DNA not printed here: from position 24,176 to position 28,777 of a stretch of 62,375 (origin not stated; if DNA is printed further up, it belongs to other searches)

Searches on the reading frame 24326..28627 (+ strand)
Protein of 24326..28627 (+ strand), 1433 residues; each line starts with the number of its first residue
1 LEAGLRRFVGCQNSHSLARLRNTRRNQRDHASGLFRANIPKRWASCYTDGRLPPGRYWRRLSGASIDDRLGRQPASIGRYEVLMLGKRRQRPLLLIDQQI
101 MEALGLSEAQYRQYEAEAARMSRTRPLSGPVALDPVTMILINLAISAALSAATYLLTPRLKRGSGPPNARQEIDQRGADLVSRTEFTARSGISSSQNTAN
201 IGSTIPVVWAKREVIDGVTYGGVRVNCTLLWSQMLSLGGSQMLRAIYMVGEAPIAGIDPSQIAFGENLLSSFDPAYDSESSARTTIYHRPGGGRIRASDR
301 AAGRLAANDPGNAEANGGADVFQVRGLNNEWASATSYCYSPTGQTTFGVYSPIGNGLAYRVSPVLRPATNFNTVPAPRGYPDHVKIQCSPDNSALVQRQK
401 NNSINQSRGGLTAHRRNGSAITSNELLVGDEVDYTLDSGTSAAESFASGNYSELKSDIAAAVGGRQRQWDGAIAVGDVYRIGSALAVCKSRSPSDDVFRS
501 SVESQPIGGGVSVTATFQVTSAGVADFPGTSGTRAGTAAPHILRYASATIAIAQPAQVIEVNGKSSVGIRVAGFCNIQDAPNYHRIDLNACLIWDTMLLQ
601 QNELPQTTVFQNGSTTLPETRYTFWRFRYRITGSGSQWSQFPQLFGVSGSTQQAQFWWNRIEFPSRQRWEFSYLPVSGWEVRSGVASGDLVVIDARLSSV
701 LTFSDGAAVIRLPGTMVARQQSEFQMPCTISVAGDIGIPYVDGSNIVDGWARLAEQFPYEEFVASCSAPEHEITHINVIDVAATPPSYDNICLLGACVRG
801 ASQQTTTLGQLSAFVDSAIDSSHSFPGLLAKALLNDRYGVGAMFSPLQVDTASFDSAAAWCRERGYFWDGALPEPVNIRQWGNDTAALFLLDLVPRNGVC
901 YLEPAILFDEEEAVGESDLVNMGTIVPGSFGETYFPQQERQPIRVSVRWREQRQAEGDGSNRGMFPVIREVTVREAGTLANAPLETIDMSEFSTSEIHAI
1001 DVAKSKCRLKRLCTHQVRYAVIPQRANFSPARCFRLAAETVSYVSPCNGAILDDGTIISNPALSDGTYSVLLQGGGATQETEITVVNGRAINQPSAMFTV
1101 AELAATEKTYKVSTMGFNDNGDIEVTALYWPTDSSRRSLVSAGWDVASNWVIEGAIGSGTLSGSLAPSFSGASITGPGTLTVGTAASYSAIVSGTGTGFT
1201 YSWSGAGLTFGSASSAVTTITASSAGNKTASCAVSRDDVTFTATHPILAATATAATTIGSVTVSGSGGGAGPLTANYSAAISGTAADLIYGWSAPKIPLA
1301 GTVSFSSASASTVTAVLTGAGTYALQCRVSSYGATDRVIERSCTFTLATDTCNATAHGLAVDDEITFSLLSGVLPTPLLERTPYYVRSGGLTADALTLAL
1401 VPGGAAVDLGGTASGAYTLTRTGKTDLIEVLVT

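Call 65: search_protein_families(library=phrogs, proteins=[window:24326-28627:+], max_evalue=0.001)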
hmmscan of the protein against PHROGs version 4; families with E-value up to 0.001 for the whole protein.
window:24326-28627:+ (1433 aa): 1 family
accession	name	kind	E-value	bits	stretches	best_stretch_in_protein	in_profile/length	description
phrog_27845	-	tail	1.5e-19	70.5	1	849-1028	216-392/804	tail protein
